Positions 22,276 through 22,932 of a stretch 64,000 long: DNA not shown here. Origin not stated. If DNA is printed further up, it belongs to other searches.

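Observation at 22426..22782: Precursor peptide with a core that is 21/29 Cys/Ser/Thr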

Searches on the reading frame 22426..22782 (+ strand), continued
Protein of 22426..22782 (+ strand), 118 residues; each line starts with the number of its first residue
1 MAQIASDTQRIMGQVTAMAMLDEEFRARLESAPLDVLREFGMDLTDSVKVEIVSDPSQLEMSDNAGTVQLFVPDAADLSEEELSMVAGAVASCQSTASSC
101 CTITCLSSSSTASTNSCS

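Call 35: search_solved_structures(query=L001:8044-10998:+, max_evalue=0.001, show_alignments=1)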
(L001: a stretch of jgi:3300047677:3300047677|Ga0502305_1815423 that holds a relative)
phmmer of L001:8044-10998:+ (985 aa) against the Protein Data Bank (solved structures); distinct sequences matched with E-value up to 0.001: 2.
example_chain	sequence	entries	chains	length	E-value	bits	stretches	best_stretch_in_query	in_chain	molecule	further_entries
6st5_A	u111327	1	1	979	4.6e-38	134.3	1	148-704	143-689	LicM2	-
5dzt_A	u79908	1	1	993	1.5e-18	69.7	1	185-562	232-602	CylM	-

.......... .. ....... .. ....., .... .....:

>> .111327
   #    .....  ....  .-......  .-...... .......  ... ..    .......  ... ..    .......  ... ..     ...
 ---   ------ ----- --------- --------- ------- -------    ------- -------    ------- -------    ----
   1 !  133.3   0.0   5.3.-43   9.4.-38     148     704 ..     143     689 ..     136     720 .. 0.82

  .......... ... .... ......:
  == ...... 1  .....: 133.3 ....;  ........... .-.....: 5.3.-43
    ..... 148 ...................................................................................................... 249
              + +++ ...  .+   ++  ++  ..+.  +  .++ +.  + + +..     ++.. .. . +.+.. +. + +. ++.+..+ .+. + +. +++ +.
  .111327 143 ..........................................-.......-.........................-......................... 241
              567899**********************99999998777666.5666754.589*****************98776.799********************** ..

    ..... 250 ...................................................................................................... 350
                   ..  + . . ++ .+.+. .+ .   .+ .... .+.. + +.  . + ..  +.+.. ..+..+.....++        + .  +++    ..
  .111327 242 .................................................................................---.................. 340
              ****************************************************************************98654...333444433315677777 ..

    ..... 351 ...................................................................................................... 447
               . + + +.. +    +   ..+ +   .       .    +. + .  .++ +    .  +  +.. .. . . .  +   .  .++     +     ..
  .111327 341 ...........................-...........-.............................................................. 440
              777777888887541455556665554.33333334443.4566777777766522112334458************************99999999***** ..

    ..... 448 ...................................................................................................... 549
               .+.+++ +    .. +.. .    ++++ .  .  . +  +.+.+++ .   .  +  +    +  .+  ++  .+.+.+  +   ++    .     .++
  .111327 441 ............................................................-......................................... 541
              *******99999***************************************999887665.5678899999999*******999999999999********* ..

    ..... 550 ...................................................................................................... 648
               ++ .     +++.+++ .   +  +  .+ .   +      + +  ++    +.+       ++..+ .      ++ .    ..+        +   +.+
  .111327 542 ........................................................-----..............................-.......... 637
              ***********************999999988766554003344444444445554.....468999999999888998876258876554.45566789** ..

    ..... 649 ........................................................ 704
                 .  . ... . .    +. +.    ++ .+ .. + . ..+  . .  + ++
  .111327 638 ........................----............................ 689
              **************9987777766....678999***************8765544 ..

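Call 40: find_homologous_proteins(query=P0036, max_evalue=0.001)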
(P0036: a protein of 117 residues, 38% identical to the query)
Query P0036 (117 aa): 35 proteins with E <= 0.001 among 145 candidates.
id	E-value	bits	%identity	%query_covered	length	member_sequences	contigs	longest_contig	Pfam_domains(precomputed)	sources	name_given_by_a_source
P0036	3.0e-65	234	100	100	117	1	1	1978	-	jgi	jgi:hypothetical protein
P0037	8.3e-60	217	90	100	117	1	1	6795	-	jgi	jgi:hypothetical protein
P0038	5.3e-46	173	71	87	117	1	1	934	-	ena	-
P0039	1.8e-44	168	70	100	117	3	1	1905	-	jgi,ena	-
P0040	2.0e-44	168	71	84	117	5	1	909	-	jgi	jgi:hypothetical protein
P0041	2.1e-44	168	70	100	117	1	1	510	-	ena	-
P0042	6.9e-41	156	65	100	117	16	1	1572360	-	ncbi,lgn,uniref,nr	ncbi:hypothetical protein SAMN05421594_0479 [Chryseobacterium oleae]|uniref:NHLP leader peptide doma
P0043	2.0e-36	142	60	100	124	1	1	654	-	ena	-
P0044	5.3e-36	141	59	99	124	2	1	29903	-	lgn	-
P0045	1.6e-35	139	58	100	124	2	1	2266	-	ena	-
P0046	1.5e-34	136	61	96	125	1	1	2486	-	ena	-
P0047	5.7e-34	134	63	95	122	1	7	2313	-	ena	-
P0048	4.5e-31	125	57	94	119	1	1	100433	-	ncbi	-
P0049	9.8e-28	114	58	96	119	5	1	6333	-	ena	-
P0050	3.4e-27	112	55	96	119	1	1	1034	-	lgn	-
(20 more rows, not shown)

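Call 41: list_cluster_members(proteins=[P0042])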
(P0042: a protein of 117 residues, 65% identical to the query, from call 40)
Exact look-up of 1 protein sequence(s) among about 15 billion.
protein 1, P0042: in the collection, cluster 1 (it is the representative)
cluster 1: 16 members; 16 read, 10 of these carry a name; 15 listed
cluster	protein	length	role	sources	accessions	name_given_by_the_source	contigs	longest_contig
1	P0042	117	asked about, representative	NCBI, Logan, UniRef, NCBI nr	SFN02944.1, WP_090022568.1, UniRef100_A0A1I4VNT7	hypothetical protein SAMN05421594_0479 [Chryseobacterium oleae] | NHLP leader peptide domain-containing protein n=1 Tax=Chryseobacterium oleae TaxID=491207 ... | hypothetical protein [Chryseobacterium oleae]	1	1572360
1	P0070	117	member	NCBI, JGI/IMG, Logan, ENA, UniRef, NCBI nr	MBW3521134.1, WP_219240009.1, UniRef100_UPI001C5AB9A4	hypothetical protein [Chryseobacterium sp. NKUCC03_KSP] | hypothetical protein | hypothetical protein n=1 Tax=Chryseobacterium sp. NKUCC03_KSP TaxID=2842125 ...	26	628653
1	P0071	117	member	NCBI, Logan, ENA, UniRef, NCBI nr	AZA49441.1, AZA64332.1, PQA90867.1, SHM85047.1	hypothetical protein EG346_15185 [Chryseobacterium carnipullorum] | NHLP leader peptide domain n=2 Tax=Chryseobacterium TaxID=59732 RepID=A0A1M7M2Z1_CHRCU | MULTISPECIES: hypothetical protein [Chryseobacterium]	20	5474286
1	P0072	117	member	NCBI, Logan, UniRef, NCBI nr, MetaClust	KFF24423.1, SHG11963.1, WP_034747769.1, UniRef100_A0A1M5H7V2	hypothetical protein [Chryseobacterium vrystaatense] | NHLP leader peptide domain-containing protein n=1 Tax=Chryseobacterium vrystaatense ... | status=active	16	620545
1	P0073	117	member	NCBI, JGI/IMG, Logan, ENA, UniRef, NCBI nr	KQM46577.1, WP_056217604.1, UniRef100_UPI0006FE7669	hypothetical protein [Chryseobacterium sp. Leaf201] | hypothetical protein n=1 Tax=Chryseobacterium sp. Leaf201 TaxID=1735672 ...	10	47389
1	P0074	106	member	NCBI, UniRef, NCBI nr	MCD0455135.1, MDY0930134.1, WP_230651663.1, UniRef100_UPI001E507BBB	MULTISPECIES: hypothetical protein [unclassified Chryseobacterium] | hypothetical protein n=1 Tax=unclassified Chryseobacterium TaxID=2593645 ...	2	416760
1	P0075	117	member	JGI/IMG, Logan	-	hypothetical protein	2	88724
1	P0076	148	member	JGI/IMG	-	hypothetical protein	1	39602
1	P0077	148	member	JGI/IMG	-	hypothetical protein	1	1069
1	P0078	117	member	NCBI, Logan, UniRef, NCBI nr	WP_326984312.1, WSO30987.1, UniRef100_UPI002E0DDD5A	hypothetical protein VUJ46_07205 [Chryseobacterium sp. MYb264] | hypothetical protein n=1 Tax=Chryseobacterium sp. MYb264 TaxID=2745153 RepID=UPI002E0DDD5A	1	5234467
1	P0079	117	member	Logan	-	-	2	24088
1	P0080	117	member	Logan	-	-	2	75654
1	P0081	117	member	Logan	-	-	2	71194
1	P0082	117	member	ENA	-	-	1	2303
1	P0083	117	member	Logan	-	-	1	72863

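Call 44: find_encoding_contigs(protein=P0042, flank=10000, max_places=1)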
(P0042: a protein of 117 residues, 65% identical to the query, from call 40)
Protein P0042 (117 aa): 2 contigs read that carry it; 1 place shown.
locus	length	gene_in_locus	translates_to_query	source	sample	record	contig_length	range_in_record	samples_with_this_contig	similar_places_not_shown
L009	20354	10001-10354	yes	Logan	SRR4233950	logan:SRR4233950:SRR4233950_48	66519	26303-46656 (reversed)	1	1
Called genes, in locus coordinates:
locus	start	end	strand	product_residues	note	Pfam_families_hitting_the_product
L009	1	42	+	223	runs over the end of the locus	-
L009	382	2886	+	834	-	PF02585:PIG-L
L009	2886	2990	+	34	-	-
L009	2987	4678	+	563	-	PF00474:SSF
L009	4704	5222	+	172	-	PF11138:DUF2911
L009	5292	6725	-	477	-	PF00144:Beta-lactamase, PF00515:TPR_1 (faint), PF07719:TPR_2 (faint), PF13181:TPR_8 (faint)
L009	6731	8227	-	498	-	PF00144:Beta-lactamase, PF00515:TPR_1 (faint), PF07719:TPR_2 (faint)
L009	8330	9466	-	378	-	PF12833:HTH_18, PF00165:HTH_AraC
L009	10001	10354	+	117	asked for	-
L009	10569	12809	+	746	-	PF21084:WHD_DUF4423_like (weak), PF02624:YcaO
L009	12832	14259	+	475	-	PF18679:HTH_57 (weak), PF22767:ThcOx, PF00881:Nitroreductase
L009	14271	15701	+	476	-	-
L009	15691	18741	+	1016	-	PF13575:DUF4135, PF05147:LANC_like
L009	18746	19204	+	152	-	-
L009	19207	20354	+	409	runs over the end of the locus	PF00082:Peptidase_S8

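Call 54: find_related_loci(query=A2, collection=metagenome_contigs, flank=10000)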
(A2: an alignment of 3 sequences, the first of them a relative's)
Query A2 (985 aa) in metagenome_contigs; peptide patterns used: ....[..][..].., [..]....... (x = any residue, [..] = any of these).
490 stretches matched a pattern, but none encodes a relative of the query by tblastn (E <= 1e-3).

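Call 58: search_solved_structures(query=A1, max_evalue=1, show_alignments=2)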
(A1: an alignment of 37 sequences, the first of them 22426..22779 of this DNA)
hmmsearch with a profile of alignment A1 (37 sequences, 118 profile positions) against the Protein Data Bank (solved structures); distinct sequences matched with E-value up to 1: 39.
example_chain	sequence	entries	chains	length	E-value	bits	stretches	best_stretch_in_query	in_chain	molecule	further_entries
1v29_A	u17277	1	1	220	3e-10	43.1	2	24-59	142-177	nitrile hydratase a chain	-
7qop_A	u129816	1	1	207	1.9e-09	40.5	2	24-59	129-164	Nitrile hydratase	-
2dpp_A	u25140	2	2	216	2.3e-09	40.3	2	24-59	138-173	Nitrile hydratase alpha subunit | Nitrile hydratase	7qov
3hht_A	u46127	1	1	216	2.3e-09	40.3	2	24-59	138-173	Nitrile hydratase alpha subunit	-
7qou_A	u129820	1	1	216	2.3e-09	40.3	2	24-59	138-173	Nitrile hydratase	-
7qom_A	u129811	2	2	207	3.2e-09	39.8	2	24-58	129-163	Nitrile hydratase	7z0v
7qoy_A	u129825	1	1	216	3.7e-09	39.6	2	24-58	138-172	Nitrile hydratase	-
8tb1_A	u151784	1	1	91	0.00024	24.1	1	7-89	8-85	NHLP leader peptide family natural product, tumor homing peptide 1 (TH1) substrate chimera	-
4ob1_A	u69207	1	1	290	0.0003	23.7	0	24-59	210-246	Cobalt-containing nitrile hydratase subunit alpha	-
3qz5_A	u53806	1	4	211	0.00046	23.2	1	24-60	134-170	Co-type Nitrile Hydratase alpha subunit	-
3qxe_A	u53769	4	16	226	0.00064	22.7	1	24-60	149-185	Co-type Nitrile Hydratase alpha subunit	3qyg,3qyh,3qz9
1ugs_A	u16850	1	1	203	0.0016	21.4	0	24-59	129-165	Nitrile Hydratase alpha subunit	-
3vyh_A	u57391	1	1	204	0.0016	21.4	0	24-59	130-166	Cobalt-containing nitrile hydratase subunit alpha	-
1ugp_A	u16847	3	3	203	0.0016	21.4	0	24-59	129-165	Cobalt-containing nitrile hydratase subunit alpha | Nitrile Hydratase alpha subunit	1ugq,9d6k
1ugr_A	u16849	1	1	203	0.0016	21.4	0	24-59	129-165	Nitrile Hydratase alpha subunit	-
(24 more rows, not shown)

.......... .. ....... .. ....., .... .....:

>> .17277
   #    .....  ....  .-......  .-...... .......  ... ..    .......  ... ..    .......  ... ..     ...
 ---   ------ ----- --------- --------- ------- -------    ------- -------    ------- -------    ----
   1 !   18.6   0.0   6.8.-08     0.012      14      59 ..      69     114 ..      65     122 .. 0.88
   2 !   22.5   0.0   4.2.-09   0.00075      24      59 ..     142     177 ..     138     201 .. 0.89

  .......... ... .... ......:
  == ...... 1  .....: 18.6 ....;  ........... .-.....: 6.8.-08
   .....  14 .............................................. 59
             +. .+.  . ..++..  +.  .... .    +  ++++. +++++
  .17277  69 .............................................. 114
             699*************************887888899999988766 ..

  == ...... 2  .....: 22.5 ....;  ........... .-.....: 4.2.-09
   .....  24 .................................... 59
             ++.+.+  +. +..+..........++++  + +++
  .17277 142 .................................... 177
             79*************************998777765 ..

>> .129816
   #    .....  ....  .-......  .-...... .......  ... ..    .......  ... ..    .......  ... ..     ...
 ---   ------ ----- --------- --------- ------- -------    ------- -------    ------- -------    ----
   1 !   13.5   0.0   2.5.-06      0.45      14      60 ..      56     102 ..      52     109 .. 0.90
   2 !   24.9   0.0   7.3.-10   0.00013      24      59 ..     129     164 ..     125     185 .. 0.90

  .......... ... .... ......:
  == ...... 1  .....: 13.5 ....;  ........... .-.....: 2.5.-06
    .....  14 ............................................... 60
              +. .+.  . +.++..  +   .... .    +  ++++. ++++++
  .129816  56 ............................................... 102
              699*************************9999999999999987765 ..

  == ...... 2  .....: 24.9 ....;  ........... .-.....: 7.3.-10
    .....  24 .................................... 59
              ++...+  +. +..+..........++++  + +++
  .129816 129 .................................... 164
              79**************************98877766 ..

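Call 59: find_encoding_contigs(protein=P0001, flank=10000, max_places=5)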
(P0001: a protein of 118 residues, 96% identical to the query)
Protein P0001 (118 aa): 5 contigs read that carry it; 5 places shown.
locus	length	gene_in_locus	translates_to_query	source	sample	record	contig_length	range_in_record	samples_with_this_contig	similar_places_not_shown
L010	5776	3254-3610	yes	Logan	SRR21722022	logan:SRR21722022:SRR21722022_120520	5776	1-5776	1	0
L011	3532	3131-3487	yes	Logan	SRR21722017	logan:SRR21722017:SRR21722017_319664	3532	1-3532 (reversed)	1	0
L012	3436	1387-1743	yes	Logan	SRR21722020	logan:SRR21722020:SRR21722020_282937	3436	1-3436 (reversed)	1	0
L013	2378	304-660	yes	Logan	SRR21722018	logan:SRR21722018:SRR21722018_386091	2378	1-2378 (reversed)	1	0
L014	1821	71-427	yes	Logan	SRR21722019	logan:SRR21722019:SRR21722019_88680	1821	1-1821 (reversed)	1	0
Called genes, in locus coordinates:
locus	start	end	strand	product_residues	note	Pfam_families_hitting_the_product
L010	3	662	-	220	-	?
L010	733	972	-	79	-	-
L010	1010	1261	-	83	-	-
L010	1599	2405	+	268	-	PF01209:Ubie_methyltran, PF13489:Methyltransf_23, PF05175:MTS (weak), PF13847:Methyltransf_31, PF08241:Methyltransf_11, PF08242:Methyltransf_12, PF13649:Methyltransf_25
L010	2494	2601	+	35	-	-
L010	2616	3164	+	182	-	PF07366:SnoaL, PF12680:SnoaL_2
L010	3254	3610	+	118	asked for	-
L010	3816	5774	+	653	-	?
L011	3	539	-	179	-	?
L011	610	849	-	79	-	-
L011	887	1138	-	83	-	-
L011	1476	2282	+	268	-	PF01209:Ubie_methyltran, PF13489:Methyltransf_23, PF05175:MTS (weak), PF13847:Methyltransf_31, PF08241:Methyltransf_11, PF08242:Methyltransf_12, PF13649:Methyltransf_25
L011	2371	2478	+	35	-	-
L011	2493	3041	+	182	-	PF07366:SnoaL, PF12680:SnoaL_2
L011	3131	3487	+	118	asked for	-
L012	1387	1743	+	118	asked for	-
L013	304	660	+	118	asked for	-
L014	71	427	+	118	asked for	-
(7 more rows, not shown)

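Call 64: search_protein_families(library=pfam, proteins=[L009:18746-19201:+, L004:3730-4269:+], max_evalue=0.01)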
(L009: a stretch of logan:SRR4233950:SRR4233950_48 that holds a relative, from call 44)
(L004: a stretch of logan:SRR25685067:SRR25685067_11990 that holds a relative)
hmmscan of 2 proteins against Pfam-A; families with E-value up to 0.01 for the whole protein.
L009:18746-19201:+ (152 aa): 0 families

L004:3730-4269:+ (180 aa): 2 families
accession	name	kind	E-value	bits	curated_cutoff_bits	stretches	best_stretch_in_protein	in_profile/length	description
PF12680.13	SnoaL_2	-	2.5e-09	38.1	27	1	50-156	1-101/102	SnoaL-like domain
PF07366.18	SnoaL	-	8.8e-08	32.5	28.4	1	58-169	12-125/126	SnoaL-like polyketide cyclase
